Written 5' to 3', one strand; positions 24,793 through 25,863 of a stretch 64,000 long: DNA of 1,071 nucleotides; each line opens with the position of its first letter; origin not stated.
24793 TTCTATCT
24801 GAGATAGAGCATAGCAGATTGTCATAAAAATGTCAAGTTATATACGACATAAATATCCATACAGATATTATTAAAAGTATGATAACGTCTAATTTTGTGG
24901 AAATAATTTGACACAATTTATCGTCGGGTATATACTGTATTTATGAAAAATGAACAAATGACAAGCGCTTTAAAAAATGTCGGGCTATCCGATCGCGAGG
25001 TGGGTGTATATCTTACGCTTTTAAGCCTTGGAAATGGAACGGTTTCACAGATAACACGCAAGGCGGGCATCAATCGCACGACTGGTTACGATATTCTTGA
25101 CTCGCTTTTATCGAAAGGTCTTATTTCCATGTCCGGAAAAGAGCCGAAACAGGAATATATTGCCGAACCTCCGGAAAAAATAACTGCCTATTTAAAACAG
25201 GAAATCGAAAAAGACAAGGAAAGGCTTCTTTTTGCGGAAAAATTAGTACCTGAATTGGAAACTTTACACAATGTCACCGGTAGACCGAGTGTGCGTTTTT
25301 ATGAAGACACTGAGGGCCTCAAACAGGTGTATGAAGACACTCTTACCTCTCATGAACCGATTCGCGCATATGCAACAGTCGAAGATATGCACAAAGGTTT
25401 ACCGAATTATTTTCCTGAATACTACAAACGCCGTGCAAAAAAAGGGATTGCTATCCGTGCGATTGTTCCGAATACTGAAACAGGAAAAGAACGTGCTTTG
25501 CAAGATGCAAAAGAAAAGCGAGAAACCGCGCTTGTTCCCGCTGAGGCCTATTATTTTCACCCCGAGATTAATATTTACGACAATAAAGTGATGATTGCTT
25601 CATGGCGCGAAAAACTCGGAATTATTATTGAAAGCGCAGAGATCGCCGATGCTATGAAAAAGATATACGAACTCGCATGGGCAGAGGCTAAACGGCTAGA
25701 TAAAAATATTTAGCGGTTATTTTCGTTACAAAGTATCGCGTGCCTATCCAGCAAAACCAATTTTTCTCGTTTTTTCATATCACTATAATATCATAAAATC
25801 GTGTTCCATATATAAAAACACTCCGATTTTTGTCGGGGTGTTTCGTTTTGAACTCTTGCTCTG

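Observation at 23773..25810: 1.9-kb insertion bracketed by a perfect 66-bp direct repeat of the polA promoter and first 11 codons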

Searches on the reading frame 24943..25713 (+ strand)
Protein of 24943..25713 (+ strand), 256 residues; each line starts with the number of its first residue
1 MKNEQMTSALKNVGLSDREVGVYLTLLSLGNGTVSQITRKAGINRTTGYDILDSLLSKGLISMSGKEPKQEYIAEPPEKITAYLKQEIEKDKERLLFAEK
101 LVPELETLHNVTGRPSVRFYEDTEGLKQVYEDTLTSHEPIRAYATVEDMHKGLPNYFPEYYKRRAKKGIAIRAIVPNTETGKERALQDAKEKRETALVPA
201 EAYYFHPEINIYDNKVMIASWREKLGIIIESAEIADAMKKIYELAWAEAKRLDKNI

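Call 7: search_protein_families(library=pfam, proteins=[window:24943-25713:+], max_evalue=0.01)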
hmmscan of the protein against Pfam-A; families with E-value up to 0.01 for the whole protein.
window:24943-25713:+ (256 aa): 2 families
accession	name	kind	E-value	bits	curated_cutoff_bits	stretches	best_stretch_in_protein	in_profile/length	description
PF01978.25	TrmB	-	2.1e-15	56.8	25.6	1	10-78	1-68/68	Sugar-specific transcriptional regulator TrmB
PF13730.12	HTH_36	-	0.0058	16.8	25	0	14-61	2-55/55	Helix-turn-helix domain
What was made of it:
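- On TrmB family transcriptional regulator (PF01978), gene 24943-25713: 56.8 bits against a cutoff of 25.6 (call 7).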

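Call 9: find_encoding_contigs(protein=window:24943-25713:+, flank=10000, max_places=10)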
Protein window:24943-25713:+ (256 aa): 1 contig read that carries it; 1 place shown.
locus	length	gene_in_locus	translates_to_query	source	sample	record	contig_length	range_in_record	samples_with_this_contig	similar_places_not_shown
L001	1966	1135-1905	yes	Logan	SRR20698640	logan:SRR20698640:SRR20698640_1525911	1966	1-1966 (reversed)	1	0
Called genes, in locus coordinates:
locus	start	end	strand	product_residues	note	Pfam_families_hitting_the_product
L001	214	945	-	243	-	-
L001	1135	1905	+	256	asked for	PF01978:TrmB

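Call 32: find_homologous_proteins(query=window:24943-25713:+)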
Query window:24943-25713:+ (256 aa): 2267 proteins with E <= 0.001 among 2770 candidates; the best 120 are listed.
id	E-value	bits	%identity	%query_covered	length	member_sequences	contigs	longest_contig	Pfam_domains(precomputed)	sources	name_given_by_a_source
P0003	6.6e-163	558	100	100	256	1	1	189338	PF01978.26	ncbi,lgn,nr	ncbi:MAG: hypothetical protein NTZ13_01035 [Candidatus Parcubacteria bacterium]|nr:hypothetical prot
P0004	9.1e-137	472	84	100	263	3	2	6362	PF01978.26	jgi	-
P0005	2.3e-136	471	85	100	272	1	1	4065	PF01978.26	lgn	-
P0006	1.4e-133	462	83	99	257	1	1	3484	PF01978.26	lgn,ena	-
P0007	3.5e-131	454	81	99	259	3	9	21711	PF01978.26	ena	-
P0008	3.1e-130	451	81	100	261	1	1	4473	PF01978.26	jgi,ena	-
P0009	7.2e-130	449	81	99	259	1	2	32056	PF01978.26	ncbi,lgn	-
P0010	4.1e-126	437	77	100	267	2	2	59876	PF01978.26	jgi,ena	jgi:sugar-specific transcriptional regulator TrmB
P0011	3.4e-123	428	76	99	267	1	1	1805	PF01978.26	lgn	-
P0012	1.7e-122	425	76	99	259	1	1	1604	PF01978.26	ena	-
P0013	1.8e-120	419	76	98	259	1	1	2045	PF01978.26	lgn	-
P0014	6.0e-118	410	74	99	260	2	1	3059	PF01978.26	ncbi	-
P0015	5.2e-117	407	74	98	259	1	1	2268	PF01978.26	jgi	jgi:HTH-type transcriptional regulator, sugar sensing transcriptional regulator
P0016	1.4e-115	403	70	100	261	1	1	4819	PF01978.26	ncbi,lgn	-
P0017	1.9e-115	402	72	98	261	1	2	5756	PF01978.26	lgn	-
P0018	3.0e-115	402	71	99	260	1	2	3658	PF01978.26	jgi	-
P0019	1.0e-114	400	71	98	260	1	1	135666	PF01978.26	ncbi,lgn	-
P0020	1.9e-114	399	72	98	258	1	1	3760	PF01978.26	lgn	-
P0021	5.4e-114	398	71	100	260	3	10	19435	PF01978.26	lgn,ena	-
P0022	1.2e-113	396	70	99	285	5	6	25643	PF01978.26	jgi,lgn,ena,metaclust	jgi:sugar-specific transcriptional regulator TrmB|metaclust:\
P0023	1.6e-113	396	71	98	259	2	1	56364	PF01978.26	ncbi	-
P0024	2.3e-113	395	72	99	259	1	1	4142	PF01978.26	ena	-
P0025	2.4e-113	395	69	100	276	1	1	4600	PF01978.26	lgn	-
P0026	3.2e-113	395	71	100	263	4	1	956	PF01978.26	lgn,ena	-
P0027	4.4e-113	395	73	96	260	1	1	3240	PF01978.26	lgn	-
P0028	4.6e-113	394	71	98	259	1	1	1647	PF01978.26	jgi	-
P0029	5.6e-113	394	72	99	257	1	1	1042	PF01978.26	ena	-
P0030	6.1e-113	394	72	99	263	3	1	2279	PF01978.26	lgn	-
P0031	1.5e-112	393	71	100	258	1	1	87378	PF01978.26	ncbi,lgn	-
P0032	1.8e-112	393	70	100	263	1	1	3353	PF01978.26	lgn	-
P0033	1.9e-112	392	71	100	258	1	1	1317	PF01978.26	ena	-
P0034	2.3e-112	392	71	98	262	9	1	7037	PF01978.26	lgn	-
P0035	2.6e-112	392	70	100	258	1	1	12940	PF01978.26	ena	-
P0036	2.8e-112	392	69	99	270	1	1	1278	PF01978.26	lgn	-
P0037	3.1e-112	392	70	100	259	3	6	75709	PF01978.26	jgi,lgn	jgi:sugar-specific transcriptional regulator TrmB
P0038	3.3e-112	392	71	97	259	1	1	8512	PF01978.26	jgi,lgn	-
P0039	4.1e-112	391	72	97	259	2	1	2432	PF01978.26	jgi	jgi:sugar-specific transcriptional regulator TrmB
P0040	4.2e-112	391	71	98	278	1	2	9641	PF01978.26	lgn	-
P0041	4.4e-112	391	70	99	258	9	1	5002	PF01978.26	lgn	-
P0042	5.1e-112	391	69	100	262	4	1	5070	PF01978.26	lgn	-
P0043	7.4e-112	391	70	98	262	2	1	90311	PF01978.26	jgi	-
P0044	7.6e-112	390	72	97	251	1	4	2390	PF01978.26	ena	-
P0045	8.6e-112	390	69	100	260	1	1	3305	PF01978.26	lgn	-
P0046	8.8e-112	390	71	96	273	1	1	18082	PF01978.26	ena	-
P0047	1.0e-111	390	71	96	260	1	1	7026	PF01978.26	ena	-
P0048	1.3e-111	390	69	99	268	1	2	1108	PF01978.26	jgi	-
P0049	1.3e-111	390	71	99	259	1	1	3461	PF01978.26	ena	-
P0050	1.4e-111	390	70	100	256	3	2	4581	PF01978.26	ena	-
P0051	1.6e-111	389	70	100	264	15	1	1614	PF01978.26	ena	-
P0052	2.0e-111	389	72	97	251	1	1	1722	PF01978.26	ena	-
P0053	3.1e-111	388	72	97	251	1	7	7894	PF01978.26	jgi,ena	-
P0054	3.8e-111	388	72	97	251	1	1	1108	PF01978.26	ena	-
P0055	4.2e-111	388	69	100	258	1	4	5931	PF01978.26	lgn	-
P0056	5.1e-111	388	70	98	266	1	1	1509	PF01978.26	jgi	jgi:sugar-specific transcriptional regulator TrmB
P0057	5.3e-111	388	72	97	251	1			PF01978.26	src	-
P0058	5.9e-111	388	69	98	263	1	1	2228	PF01978.26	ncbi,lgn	-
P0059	6.1e-111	388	72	95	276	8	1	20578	PF01978.26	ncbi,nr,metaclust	ncbi:MAG: hypothetical protein A3E05_01325 [Candidatus Jacksonbacteria bacterium RIFCSPHIGHO2_12_FUL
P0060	6.2e-111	388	70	98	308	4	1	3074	PF01978.26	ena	-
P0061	6.7e-111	387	69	100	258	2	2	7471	PF01978.26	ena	-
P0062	8.3e-111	387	72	97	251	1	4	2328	PF01978.26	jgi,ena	-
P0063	1.0e-110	387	72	98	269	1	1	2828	PF01978.26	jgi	jgi:HTH-type transcriptional regulator, sugar sensing transcriptional regulator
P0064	1.2e-110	387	72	95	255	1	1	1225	PF01978.26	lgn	-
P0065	1.2e-110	387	71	99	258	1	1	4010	PF01978.26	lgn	-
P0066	2.1e-110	386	72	97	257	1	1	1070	PF01978.26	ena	-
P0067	2.5e-110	386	72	99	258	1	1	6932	PF01978.26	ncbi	-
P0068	2.7e-110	385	71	97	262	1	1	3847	PF01978.26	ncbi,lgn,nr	ncbi:MAG: helix-turn-helix domain-containing protein [bacterium]|nr:helix-turn-helix domain-containi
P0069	2.8e-110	385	69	100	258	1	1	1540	PF01978.26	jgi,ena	-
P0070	2.8e-110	385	69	99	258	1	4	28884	PF01978.26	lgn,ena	-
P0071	3.4e-110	385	69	95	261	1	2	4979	PF01978.26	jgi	jgi:sugar-specific transcriptional regulator TrmB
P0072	3.6e-110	385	69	100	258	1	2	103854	PF01978.26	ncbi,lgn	-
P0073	3.9e-110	385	71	97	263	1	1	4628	PF01978.26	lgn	-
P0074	4.7e-110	385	72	96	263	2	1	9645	PF01978.26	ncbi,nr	ncbi:MAG: hypothetical protein HY564_01705 [Candidatus Jacksonbacteria bacterium]|nr:hypothetical pr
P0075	5.7e-110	384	69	99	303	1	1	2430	PF01978.26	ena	-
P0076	5.9e-110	384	68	99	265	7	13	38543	PF01978.26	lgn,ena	-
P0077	8.0e-110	384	71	96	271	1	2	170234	PF01978.26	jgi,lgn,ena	-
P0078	8.5e-110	384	72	96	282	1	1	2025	PF01978.26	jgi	jgi:sugar-specific transcriptional regulator TrmB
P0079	8.6e-110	384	71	96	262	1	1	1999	PF01978.26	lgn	-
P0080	1.2e-109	383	69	98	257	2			PF01978.26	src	-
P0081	1.2e-109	383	71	98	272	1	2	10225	PF01978.26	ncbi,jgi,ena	-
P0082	1.2e-109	383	68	99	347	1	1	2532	PF01978.26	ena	-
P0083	1.3e-109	383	70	99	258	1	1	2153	PF01978.26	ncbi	-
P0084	1.3e-109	383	69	100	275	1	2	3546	PF01978.26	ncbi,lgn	-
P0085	1.4e-109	383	69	98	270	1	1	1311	PF01978.26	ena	-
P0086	1.5e-109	383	66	100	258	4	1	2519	PF01978.26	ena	-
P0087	1.8e-109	383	70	98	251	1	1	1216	PF01978.26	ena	-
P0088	1.9e-109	383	69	98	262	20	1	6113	PF01978.26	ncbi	-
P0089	2.6e-109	382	69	97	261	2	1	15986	PF01978.26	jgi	jgi:sugar-specific transcriptional regulator TrmB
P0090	2.9e-109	382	69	98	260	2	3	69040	PF01978.26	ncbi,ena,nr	ncbi:MAG: hypothetical protein EXS51_00255 [Candidatus Taylorbacteria bacterium]|nr:hypothetical pro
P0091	2.9e-109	382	71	97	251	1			PF01978.26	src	-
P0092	3.1e-109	382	70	99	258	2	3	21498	PF01978.26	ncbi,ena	-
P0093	3.4e-109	382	70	97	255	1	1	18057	PF01978.26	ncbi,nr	ncbi:MAG: helix-turn-helix domain-containing protein [bacterium]|nr:helix-turn-helix domain-containi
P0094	3.7e-109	382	69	100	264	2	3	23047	PF01978.26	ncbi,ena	-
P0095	3.8e-109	382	69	98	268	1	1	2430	PF01978.26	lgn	-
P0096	4.0e-109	382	69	98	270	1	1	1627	PF01978.26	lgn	-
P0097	4.1e-109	382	71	98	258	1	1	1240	PF01978.26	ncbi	-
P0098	4.1e-109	382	70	98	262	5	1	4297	PF01978.26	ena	-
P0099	4.2e-109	382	69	98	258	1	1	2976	PF01978.26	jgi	-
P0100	4.4e-109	381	68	100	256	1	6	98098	PF01978.26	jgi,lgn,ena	jgi:sugar-specific transcriptional regulator TrmB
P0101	4.6e-109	381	69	100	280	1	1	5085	PF01978.26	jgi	-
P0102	4.7e-109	381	69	99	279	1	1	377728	PF01978.26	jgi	-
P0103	5.9e-109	381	71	97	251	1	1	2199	PF01978.26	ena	-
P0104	7.2e-109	381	67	100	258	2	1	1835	PF01978.26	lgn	-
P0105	7.4e-109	381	69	99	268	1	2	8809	PF01978.26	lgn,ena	-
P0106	7.8e-109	381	71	97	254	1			PF01978.26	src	-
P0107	8.0e-109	381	69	98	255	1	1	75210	PF01978.26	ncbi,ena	-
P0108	8.1e-109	381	69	96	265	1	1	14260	PF01978.26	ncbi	-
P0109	8.5e-109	380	68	99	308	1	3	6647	PF01978.26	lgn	-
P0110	8.7e-109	380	69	99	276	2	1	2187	PF01978.26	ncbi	-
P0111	1.1e-108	380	67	99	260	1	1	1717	PF01978.26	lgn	-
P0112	1.2e-108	380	66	98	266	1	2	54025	PF01978.26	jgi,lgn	jgi:sugar-specific transcriptional regulator TrmB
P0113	1.2e-108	380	68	100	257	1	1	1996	PF01978.26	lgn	-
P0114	1.5e-108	380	70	98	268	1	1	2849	PF01978.26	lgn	-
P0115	1.5e-108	380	71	95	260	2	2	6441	PF01978.26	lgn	-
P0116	1.6e-108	380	70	99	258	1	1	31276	PF01978.26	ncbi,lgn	-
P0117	1.7e-108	380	67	100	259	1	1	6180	PF01978.26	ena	-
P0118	1.8e-108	379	68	99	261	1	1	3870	PF01978.26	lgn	-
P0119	1.9e-108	379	68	100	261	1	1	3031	PF01978.26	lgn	-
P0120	2.2e-108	379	69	100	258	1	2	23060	PF01978.26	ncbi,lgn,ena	ncbi:MAG: helix-turn-helix domain-containing protein [Candidatus Nomurabacteria bacterium]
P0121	2.2e-108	379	70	99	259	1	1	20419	PF01978.26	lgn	-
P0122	2.7e-108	379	67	98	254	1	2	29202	PF01978.26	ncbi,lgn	-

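Call 33: find_encoding_contigs(protein=P0009, flank=8000, max_places=4)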
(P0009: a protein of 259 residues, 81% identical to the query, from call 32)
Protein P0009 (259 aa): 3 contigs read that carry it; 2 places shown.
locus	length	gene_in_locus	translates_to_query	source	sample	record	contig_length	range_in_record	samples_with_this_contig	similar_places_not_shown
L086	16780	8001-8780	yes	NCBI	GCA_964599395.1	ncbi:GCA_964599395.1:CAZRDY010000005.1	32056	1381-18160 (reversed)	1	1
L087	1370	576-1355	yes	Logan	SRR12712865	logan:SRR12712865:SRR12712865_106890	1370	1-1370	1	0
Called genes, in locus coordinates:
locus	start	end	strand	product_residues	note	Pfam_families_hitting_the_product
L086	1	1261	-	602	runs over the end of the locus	PF00009:GTP_EFTU, PF01926:MMR_HSR1 (weak), PF22042:EF-G_D2 (weak), PF03144:GTP_EFTU_D2, PF14492:EFG_III (weak), PF00679:EFG_C, PF21018:BipA_C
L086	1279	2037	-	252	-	PF02673:BacA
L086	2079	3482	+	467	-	-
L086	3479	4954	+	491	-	PF01564:Spermine_synth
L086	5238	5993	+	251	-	PF20772:TACO1_YebC_N, PF01709:Transcrip_reg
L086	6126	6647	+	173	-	PF02075:RuvC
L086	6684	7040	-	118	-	-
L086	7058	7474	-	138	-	-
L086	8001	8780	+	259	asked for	PF01978:TrmB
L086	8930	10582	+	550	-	PF08486:SpoIID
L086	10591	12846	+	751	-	-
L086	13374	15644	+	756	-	PF02463:SMC_N, PF13476:AAA_23, PF13304:AAA_21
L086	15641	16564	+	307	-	PF01087:GalP_UDP_transf, PF16285:DUF4931_N (weak), PF02744:GalP_UDP_tr_C (weak)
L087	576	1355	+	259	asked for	PF01978:TrmB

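Call 34: find_encoding_contigs(protein=P0004, flank=8000, max_places=4)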
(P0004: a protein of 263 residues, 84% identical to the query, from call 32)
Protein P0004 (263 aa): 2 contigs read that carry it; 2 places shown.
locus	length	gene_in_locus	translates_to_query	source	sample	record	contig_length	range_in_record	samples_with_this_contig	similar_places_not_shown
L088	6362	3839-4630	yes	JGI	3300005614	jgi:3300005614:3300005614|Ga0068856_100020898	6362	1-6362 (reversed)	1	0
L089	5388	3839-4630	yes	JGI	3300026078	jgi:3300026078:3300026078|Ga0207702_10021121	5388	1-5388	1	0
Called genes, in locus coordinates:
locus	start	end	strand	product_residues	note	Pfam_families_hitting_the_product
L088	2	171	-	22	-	?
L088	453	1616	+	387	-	PF01476:LysM, PF01551:Peptidase_M23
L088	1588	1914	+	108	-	-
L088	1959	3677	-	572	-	-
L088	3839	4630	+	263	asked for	PF01978:TrmB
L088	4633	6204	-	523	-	PF05362:Lon_C (weak), PF13541:ChlI, PF01078:Mg_chelatase, PF07728:AAA_5, PF00493:MCM (weak), PF13335:Mg_chelatase_C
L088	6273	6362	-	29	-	?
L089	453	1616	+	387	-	PF01476:LysM, PF01551:Peptidase_M23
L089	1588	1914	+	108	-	-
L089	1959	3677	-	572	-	-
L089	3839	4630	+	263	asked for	PF01978:TrmB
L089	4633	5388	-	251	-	?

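Call 35: find_encoding_contigs(protein=P0005, flank=8000, max_places=4)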
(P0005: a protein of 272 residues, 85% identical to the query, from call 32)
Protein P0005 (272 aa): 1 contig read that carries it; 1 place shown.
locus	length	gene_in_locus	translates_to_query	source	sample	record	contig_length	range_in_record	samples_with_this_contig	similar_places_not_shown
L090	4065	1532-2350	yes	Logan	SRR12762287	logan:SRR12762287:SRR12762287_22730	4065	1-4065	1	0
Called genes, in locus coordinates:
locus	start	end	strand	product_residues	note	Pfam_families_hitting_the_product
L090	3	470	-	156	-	?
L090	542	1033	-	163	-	-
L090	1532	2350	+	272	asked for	PF01978:TrmB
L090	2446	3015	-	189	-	PF20803:PaaX_M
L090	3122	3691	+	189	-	-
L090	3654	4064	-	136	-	?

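Call 50: search_protein_families(library=phrogs, proteins=[window:24943-25713:+], max_evalue=0.01)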
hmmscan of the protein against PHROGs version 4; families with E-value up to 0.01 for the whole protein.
window:24943-25713:+ (256 aa): 0 families

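Call 65: list_cluster_members(proteins=[P0004, P0005, P0006, P0007, P0008, P0009, P0010, P0003, P0001])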
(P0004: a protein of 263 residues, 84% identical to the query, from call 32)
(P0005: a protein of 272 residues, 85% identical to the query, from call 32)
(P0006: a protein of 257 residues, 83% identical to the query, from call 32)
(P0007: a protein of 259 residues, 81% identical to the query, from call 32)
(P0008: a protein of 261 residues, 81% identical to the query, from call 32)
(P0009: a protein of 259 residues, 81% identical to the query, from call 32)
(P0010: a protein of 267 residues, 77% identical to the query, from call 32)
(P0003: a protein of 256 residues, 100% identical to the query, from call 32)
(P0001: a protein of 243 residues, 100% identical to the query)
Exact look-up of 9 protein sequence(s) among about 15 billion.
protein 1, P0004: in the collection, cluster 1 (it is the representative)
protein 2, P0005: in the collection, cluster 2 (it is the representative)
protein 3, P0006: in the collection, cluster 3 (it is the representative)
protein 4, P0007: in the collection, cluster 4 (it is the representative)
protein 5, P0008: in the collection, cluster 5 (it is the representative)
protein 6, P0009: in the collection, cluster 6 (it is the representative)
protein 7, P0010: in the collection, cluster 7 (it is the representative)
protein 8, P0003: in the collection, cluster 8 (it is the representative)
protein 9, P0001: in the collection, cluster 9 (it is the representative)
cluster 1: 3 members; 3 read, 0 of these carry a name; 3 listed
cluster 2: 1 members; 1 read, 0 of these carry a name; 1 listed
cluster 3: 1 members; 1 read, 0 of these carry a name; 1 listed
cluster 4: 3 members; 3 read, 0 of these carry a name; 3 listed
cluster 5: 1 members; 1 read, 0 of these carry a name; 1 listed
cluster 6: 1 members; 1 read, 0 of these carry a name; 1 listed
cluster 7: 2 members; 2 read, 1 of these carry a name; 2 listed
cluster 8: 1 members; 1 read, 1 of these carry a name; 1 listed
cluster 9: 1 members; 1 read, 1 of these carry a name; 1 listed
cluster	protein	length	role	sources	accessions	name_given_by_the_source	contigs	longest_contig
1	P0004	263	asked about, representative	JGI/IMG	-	-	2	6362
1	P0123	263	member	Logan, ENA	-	-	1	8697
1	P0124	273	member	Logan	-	-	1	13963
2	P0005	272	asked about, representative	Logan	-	-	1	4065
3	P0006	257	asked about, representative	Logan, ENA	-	-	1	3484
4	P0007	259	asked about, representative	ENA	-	-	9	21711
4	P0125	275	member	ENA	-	-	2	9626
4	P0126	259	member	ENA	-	-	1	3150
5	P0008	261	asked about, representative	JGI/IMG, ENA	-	-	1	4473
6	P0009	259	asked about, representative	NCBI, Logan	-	-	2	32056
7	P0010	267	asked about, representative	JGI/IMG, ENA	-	sugar-specific transcriptional regulator TrmB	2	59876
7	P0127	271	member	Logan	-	-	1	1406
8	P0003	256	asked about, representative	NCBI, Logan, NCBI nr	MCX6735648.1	MAG: hypothetical protein NTZ13_01035 [Candidatus Parcubacteria bacterium] | hypothetical protein [Candidatus Parcubacteria bacterium]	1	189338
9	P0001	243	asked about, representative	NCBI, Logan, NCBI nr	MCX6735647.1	MAG: hypothetical protein NTZ13_01030 [Candidatus Parcubacteria bacterium] | hypothetical protein [Candidatus Parcubacteria bacterium]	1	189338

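Call 66: find_encoding_contigs(protein=P0124, flank=8000, max_places=3)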
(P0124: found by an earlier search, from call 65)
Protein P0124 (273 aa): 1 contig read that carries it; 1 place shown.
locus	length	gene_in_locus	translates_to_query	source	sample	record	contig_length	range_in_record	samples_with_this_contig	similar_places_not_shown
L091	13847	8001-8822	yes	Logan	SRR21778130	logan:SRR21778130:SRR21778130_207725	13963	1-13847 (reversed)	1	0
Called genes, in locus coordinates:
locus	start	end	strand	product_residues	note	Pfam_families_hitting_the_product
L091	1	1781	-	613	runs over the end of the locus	-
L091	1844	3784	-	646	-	-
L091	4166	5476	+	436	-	PF01476:LysM, PF23462:LysM3_NFP (faint), PF23473:LysM3_LYK4_5 (weak), PF23577:LysM_RLK (faint), PF01476:LysM, PF01551:Peptidase_M23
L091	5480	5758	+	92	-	-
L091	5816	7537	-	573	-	-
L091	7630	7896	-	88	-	-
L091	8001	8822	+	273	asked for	PF01978:TrmB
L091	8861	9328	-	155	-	-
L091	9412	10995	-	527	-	PF05362:Lon_C (faint), PF13541:ChlI, PF01078:Mg_chelatase, PF00493:MCM (weak), PF07728:AAA_5 (weak), PF13335:Mg_chelatase_C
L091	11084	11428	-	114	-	PF01258:zf-dskA_traR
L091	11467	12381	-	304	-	-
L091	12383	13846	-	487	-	?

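Call 70: find_related_loci(query=window:24943-25713:+, collection=viral_contigs, flank=5000)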
Query window:24943-25713:+ (256 aa) in viral_contigs; peptide patterns used: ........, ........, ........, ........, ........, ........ (x = any residue, [..] = any of these).
8 stretches matched a pattern, but none encodes a relative of the query by tblastn (E <= 1e-3).
